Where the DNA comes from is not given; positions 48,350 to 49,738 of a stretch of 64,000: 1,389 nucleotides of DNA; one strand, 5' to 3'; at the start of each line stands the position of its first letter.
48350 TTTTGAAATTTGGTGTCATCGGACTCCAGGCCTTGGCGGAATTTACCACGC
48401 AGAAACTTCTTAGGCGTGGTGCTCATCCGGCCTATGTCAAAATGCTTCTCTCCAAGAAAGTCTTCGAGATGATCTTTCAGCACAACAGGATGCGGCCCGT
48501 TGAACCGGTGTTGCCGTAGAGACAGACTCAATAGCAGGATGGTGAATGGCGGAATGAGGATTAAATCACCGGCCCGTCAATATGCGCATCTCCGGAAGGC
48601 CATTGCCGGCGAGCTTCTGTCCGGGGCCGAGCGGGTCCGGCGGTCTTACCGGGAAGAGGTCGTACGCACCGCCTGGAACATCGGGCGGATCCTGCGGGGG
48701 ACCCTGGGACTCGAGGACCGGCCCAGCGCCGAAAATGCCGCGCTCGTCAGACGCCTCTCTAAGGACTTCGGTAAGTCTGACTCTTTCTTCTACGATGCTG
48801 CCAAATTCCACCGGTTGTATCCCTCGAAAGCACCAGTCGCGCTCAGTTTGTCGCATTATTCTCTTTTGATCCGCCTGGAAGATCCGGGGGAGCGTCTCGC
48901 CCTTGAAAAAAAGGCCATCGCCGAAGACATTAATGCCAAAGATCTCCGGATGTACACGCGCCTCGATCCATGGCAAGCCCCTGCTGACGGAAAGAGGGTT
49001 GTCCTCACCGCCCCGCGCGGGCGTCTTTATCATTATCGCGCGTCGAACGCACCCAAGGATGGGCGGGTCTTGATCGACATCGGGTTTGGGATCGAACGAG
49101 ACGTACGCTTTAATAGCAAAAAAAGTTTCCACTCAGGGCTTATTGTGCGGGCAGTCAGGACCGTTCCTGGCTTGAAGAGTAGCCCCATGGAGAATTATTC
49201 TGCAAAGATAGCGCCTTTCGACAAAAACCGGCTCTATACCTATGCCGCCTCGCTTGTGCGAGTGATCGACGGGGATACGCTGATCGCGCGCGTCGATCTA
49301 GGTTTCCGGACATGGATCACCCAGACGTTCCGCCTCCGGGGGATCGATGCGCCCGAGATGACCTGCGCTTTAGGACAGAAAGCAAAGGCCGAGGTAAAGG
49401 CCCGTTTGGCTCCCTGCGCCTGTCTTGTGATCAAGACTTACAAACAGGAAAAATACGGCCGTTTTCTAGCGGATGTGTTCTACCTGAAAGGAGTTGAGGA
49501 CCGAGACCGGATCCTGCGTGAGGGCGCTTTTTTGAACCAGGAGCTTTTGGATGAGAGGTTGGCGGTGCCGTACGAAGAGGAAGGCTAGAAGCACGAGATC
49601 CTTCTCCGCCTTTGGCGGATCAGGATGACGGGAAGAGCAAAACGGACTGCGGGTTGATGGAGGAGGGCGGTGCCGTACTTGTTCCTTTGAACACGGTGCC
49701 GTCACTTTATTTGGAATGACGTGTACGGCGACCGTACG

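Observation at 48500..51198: Candidate undescribed defence module: DUF1016_N-SNase fusion nuclease, a COG1373 ATPase and a 58-aa ORF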

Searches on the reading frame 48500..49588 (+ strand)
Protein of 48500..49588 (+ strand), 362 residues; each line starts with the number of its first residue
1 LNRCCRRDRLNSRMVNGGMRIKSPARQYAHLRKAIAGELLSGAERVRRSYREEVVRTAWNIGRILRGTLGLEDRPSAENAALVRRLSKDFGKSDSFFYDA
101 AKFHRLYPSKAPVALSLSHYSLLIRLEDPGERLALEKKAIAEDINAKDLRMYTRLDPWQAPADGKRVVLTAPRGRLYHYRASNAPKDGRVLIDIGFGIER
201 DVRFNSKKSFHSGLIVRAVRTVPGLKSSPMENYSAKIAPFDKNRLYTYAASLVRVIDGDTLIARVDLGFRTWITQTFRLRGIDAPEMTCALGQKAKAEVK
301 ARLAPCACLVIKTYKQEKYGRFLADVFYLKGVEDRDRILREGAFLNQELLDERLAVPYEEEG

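Call 3: search_protein_families(library=pfam, proteins=[window:48500-49588:+], max_evalue=0.1)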
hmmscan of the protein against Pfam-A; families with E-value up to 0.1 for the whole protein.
window:48500-49588:+ (362 aa): 2 families
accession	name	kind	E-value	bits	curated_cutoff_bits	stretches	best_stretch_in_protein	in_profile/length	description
PF00565.23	SNase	-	2.3e-06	28.4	21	1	276-359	1-78/107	Staphylococcal nuclease homologue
PF17761.7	DUF1016_N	-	0.014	15.9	32.8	1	44-151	11-128/137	DUF1016 N-terminal domain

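Call 4: search_protein_families(library=padloc, proteins=[window:48500-49588:+], max_evalue=0.1)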
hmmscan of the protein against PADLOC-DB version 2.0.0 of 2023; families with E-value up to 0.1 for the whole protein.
window:48500-49588:+ (362 aa): 9 families
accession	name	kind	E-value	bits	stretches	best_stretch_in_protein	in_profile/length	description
PDLC04807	PDC-S02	-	7.3e-08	30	1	19-150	4-146/351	-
PDLC04827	PDC-S02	-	7.8e-08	30.2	1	19-150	1-140/234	-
PDLC04820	PDC-S02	-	1.8e-05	22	1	35-141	33-150/332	-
PDLC04812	PDC-S02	-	5.1e-05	21.2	1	38-151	18-139/151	-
PDLC04797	PDC-S02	-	0.00064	17.8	1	28-132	5-117/126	-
PDLC04809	PDC-S02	-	0.0016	16.2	1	81-151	67-143/156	-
PDLC04802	PDC-S02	-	0.0034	15.5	1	28-135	9-126/171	-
PDLC04822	PDC-S02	-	0.0075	13.9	1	40-151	22-143/294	-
PDLC01096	C3a212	-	0.039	11.1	1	248-289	46-82/279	SNc+LTD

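Call 5: find_homologous_proteins(query=window:48500-49588:+)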
Query window:48500-49588:+ (362 aa): 265 proteins with E <= 0.001 among 8000 candidates; the best 120 are listed.
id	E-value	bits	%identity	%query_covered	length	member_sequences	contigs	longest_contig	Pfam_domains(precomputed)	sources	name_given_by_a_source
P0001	7.3e-225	763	100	95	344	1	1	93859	PF00565.24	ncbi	ncbi:MAG: thermonuclease family protein [Candidatus Omnitrophota bacterium]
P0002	1.1e-186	638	87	92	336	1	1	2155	PF00565.24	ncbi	-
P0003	2.5e-182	623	86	92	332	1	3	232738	PF00565.24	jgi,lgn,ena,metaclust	metaclust:\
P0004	7.3e-177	605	84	92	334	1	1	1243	PF00565.24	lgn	-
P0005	5.3e-169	580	79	93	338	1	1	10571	PF00565.24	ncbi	-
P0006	4.2e-165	567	72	94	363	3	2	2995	-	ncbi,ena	-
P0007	7.4e-165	566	79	93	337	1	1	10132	PF00565.24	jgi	-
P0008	1.4e-159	549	73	92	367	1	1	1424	PF00565.24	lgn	-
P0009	3.2e-159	547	75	93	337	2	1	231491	PF17761.8,PF00565.24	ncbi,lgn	-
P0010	2.7e-157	541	76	92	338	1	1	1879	PF00565.24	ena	-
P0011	3.0e-153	528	72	94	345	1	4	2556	PF00565.24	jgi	jgi:endonuclease YncB( thermonuclease family)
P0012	1.3e-152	526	73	92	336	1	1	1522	PF17761.8,PF00565.24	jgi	jgi:endonuclease YncB( thermonuclease family)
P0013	1.8e-148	512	68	93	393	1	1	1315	PF00565.24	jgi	jgi:endonuclease YncB( thermonuclease family)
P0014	8.9e-147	507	71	93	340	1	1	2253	PF00565.24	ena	-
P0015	4.9e-145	501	72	93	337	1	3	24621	PF00565.24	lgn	-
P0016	1.5e-137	476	67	92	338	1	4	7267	PF00565.24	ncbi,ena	-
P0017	2.7e-135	469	65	93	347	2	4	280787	PF00565.24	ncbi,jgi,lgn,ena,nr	ncbi:MAG TPA: thermonuclease family protein [Candidatus Omnitrophota bacterium]|nr:thermonuclease fa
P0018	1.6e-134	466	64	93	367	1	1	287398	PF00565.24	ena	-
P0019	3.5e-133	462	65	92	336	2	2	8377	PF00565.24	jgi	jgi:endonuclease YncB( thermonuclease family)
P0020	4.0e-127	442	61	93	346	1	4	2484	PF17761.8,PF00565.24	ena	-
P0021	1.9e-125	436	62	92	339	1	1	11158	PF17761.8,PF00565.24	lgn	-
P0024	3.4e-112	393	59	92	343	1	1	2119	PF00565.24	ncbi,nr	ncbi:MAG: hypothetical protein BWY42_01699 [Candidatus Omnitrophica bacterium ADurb.Bin277]|nr:MAG: 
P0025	5.6e-105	369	54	92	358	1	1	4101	PF00565.24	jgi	jgi:endonuclease YncB( thermonuclease family)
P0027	1.3e-92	328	49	93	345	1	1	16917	PF00565.24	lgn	-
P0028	1.4e-91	325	47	93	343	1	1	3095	PF17761.8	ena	-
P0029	9.3e-90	319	49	92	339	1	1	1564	PF17761.8,PF00565.24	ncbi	-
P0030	1.1e-85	306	46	92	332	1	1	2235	PF00565.24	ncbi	-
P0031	1.9e-82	295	45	95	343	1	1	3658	PF17761.8,PF00565.24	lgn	-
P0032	3.7e-80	287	47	92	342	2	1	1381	PF17761.8,PF00565.24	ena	-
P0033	7.6e-80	286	47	92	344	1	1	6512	PF17761.8,PF00565.24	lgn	-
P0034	4.1e-79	284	45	92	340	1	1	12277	PF17761.8,PF00565.24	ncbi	-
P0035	5.5e-78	280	46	91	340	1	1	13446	PF17761.8,PF00565.24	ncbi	-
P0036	1.2e-77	279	46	90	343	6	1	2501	PF17761.8,PF00565.24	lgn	-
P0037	4.8e-77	277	45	92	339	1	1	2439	PF17761.8,PF00565.24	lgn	-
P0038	1.9e-76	275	44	91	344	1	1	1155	PF17761.8,PF00565.24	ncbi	-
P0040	1.5e-75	272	44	92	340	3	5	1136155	PF17761.8,PF00565.24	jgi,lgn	jgi:micrococcal nuclease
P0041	2.8e-75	271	44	91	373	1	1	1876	PF17761.8,PF00565.24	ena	-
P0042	1.2e-73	266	44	91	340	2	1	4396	PF00565.24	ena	-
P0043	5.0e-73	264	42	92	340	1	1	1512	PF17761.8,PF00565.24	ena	-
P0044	1.7e-72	262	43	93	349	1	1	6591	PF00565.24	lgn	-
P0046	8.2e-54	201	36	92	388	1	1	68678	PF17761.8,PF00565.24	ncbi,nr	ncbi:MAG: thermonuclease family protein [Candidatus Omnitrophica bacterium]|nr:thermonuclease family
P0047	2.3e-53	199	38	93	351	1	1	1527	PF00565.24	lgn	-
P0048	1.5e-48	184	36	92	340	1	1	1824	PF17761.8,PF00565.24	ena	-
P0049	2.6e-46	176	37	93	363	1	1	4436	PF00565.24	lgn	-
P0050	3.0e-46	176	36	93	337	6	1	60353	PF17761.8,PF00565.24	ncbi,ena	-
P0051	1.2e-45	174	34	93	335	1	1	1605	PF17761.8,PF00565.24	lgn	-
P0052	1.4e-45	174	37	92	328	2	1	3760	PF17761.8,PF00565.24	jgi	-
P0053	6.5e-45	172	34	92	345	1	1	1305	PF17761.8,PF00565.24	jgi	jgi:endonuclease YncB( thermonuclease family)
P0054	1.3e-44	171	37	93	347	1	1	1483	PF00565.24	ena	-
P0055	1.6e-44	170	36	93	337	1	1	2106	PF17761.8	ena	-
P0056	2.9e-44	169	33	92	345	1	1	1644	PF17761.8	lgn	-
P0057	7.8e-44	168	33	91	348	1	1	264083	PF17761.8,PF17762.9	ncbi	-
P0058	8.5e-44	168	33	91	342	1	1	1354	PF17761.8,PF17762.9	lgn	-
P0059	9.6e-44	168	36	92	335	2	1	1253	PF17761.8,PF00565.24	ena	-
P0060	2.9e-43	166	37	84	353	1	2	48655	PF17761.8,PF00565.24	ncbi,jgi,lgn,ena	-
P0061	2.9e-43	166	37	93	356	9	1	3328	PF00565.24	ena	-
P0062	3.6e-43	166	36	85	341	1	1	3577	PF17761.8,PF00565.24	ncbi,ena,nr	ncbi:MAG TPA: DUF1016 N-terminal domain-containing protein [Candidatus Omnitrophota bacterium]|nr:DU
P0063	4.2e-43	166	32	92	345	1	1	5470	PF17761.8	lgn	-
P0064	1.0e-42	164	35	83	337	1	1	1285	PF17761.8,PF00565.24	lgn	-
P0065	1.4e-42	164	35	94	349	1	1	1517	PF17761.8,PF00565.24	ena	-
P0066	1.9e-42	164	38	84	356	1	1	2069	PF17761.8,PF00565.24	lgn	-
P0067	2.3e-42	163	33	93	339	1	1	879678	PF17761.8,PF00565.24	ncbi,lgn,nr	ncbi:MAG: DUF1016 N-terminal domain-containing protein [Candidatus Omnitrophota bacterium]|nr:DUF101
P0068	2.4e-42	163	36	92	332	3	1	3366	PF17761.8,PF00565.24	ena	-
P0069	4.9e-42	162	32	91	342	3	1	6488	PF17761.8,PF17762.9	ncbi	-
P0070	5.0e-42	162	31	91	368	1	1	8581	PF17761.8,PF17762.9,PF00565.24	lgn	-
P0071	6.8e-42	162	33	89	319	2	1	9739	PF17761.8,PF00565.24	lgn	-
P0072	1.0e-41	161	35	89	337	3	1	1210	PF17761.8,PF00565.24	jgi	jgi:endonuclease YncB( thermonuclease family)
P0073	1.5e-41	160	34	84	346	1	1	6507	PF17761.8,PF00565.24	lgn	-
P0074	1.6e-41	160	35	92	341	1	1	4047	PF17761.8,PF00565.24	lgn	-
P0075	1.6e-41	160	32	93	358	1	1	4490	PF17761.8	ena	-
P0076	1.6e-41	160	34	92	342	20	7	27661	PF17761.8,PF00565.24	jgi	jgi:endonuclease YncB( thermonuclease family)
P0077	1.7e-41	160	34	93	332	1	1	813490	PF17761.8,PF17762.9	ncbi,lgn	-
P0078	1.7e-41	160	35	90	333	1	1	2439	PF17761.8,PF00565.24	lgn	-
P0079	1.9e-41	160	35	94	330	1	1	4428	PF17761.8,PF00565.24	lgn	-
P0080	2.1e-41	160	34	95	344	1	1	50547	PF17761.8,PF00565.24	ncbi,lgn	-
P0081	2.2e-41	160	36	92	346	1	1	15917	PF17761.8,PF00565.24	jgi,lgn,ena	-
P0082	3.2e-41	159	34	93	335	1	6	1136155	PF17761.8,PF00565.24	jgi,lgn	jgi:endonuclease YncB( thermonuclease family)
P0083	4.6e-41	159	33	92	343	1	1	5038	PF17761.8,PF00565.24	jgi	jgi:endonuclease YncB( thermonuclease family)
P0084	5.2e-41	159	34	84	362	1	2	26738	PF17761.8,PF00565.24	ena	-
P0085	5.2e-41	159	33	90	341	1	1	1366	PF17761.8,PF00565.24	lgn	-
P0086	6.3e-41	158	35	85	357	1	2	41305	PF17761.8,PF00565.24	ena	-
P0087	8.4e-41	158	36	92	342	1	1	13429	PF17761.8,PF00565.24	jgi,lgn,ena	-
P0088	8.9e-41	158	35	92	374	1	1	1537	PF17761.8,PF00565.24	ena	-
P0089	1.0e-40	158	35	93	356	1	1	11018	PF00565.24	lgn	-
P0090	1.3e-40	157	35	92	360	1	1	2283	PF17761.8,PF17762.9,PF00565.24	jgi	-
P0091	1.4e-40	157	35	89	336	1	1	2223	PF17761.8,PF00565.24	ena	-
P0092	1.4e-40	157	31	90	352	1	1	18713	PF17761.8,PF17762.9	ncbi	-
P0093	1.6e-40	157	35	93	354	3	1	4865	PF00565.24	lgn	-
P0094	1.9e-40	157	35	92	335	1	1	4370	PF17761.8,PF00565.24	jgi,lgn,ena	-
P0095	2.6e-40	156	35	91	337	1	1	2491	PF17761.8,PF00565.24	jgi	-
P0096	2.7e-40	156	35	85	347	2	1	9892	PF17761.8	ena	-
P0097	5.0e-40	156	36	91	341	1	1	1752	PF17761.8,PF00565.24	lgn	-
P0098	5.8e-40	155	32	91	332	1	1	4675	PF17761.8,PF17762.9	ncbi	-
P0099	5.9e-40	155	37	91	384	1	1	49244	PF00565.24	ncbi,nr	ncbi:MAG: thermonuclease family protein [Candidatus Omnitrophica bacterium]|nr:thermonuclease family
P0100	6.2e-40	155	34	93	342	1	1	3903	PF17761.8,PF00565.24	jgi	-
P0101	7.7e-40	155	33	93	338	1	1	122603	PF17761.8,PF00565.24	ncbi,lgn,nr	ncbi:MAG: DUF1016 N-terminal domain-containing protein [Candidatus Omnitrophota bacterium]|nr:DUF101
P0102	8.9e-40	155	37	91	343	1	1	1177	PF00565.24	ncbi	-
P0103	9.2e-40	155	34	92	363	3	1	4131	PF17761.8,PF00565.24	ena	-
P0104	1.3e-39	154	37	84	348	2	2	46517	PF17761.8,PF00565.24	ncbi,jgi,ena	-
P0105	1.6e-39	154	33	93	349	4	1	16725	PF17761.8,PF00565.24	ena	-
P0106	2.3e-39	153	34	91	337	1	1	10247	PF17761.8,PF17762.9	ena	-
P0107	3.3e-39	153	35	83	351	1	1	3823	PF17761.8,PF00565.24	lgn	-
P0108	3.9e-39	153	35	92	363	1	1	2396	PF17761.8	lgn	-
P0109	4.3e-39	152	31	94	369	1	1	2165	PF17761.8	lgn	-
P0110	1.2e-38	151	35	84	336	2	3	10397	PF17761.8,PF00565.24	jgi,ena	-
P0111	1.4e-38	151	35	84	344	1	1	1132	PF00565.24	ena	-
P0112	1.4e-38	151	34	95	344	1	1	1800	PF17761.8,PF00565.24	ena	-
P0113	1.6e-38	151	32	91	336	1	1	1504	PF17761.8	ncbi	-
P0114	2.4e-38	150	35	86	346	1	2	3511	PF17761.8,PF00565.24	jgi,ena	-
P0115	2.5e-38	150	35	83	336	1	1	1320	PF17761.8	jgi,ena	-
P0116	3.2e-38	150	34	84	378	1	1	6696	PF17761.8,PF00565.24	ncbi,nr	ncbi:MAG: thermonuclease family protein [Candidatus Omnitrophica bacterium]|nr:thermonuclease family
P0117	3.9e-38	149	32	90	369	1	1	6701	PF17761.8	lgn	-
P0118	4.0e-38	149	33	91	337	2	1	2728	PF17761.8,PF00565.24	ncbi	-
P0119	4.2e-38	149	34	91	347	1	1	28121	PF17761.8,PF00565.24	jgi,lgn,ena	-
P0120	4.4e-38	149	35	83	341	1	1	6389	PF17761.8,PF00565.24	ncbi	-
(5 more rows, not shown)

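Call 8: find_encoding_contigs(protein=P0001, flank=10000, max_places=3)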
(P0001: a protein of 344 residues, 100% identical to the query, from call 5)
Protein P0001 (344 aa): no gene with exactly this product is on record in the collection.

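Call 9: find_encoding_contigs(protein=P0003, flank=8000, max_places=3)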
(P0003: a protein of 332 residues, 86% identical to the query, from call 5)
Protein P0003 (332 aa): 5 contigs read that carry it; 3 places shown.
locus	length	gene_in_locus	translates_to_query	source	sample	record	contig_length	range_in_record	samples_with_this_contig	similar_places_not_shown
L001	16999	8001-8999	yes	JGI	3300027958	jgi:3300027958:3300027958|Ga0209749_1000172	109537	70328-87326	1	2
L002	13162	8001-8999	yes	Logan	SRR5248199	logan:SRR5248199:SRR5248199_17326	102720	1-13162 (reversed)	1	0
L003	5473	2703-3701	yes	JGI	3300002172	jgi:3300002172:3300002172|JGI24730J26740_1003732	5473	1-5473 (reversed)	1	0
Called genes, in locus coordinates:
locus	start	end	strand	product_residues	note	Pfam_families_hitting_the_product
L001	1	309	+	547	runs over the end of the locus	PF04055:Radical_SAM (weak), PF13186:SPASM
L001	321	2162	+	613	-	PF02310:B12-binding, PF04055:Radical_SAM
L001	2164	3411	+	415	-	PF13439:Glyco_transf_4, PF13579:Glyco_trans_4_4, PF00534:Glycos_transf_1, PF20706:GT4-conflict (weak), PF13692:Glyco_trans_1_4, PF13524:Glyco_trans_1_2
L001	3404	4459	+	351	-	PF08240:ADH_N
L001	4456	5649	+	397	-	PF13439:Glyco_transf_4, PF13579:Glyco_trans_4_4 (faint), PF20706:GT4-conflict, PF00534:Glycos_transf_1, PF13692:Glyco_trans_1_4, PF13524:Glyco_trans_1_2 (weak)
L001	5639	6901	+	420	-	PF04932:Wzy_C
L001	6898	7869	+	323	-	PF00535:Glycos_transf_2, PF13641:Glyco_tranf_2_3, PF13506:Glyco_transf_21 (faint), PF13632:Glyco_trans_2_3 (weak)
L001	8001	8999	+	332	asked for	PF00565:SNase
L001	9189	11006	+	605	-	PF02543:Carbam_trans_N, PF16861:Carbam_trans_C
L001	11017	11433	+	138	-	PF19588:SxtJ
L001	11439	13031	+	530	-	PF13472:Lipase_GDSL_2 (weak), PF00515:TPR_1 (faint), PF07719:TPR_2 (faint), PF13181:TPR_8 (faint), PF13371:TPR_9 (faint), PF13424:TPR_12 (faint), PF13428:TPR_14 (faint), PF14559:TPR_19, +3 more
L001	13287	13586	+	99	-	PF19451:DUF5989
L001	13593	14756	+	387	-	PF01075:Glyco_transf_9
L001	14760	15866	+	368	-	PF13439:Glyco_transf_4, PF13579:Glyco_trans_4_4 (weak), PF20706:GT4-conflict, PF00534:Glycos_transf_1, PF13692:Glyco_trans_1_4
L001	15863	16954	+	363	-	PF13439:Glyco_transf_4 (weak), PF00534:Glycos_transf_1, PF13692:Glyco_trans_1_4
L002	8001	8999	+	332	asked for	PF00565:SNase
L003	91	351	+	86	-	PF00534:Glycos_transf_1, PF13692:Glyco_trans_1_4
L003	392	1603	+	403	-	PF04932:Wzy_C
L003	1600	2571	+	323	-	PF00535:Glycos_transf_2, PF13641:Glyco_tranf_2_3, PF13506:Glyco_transf_21 (faint), PF13632:Glyco_trans_2_3 (weak)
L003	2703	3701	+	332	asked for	PF00565:SNase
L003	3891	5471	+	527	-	?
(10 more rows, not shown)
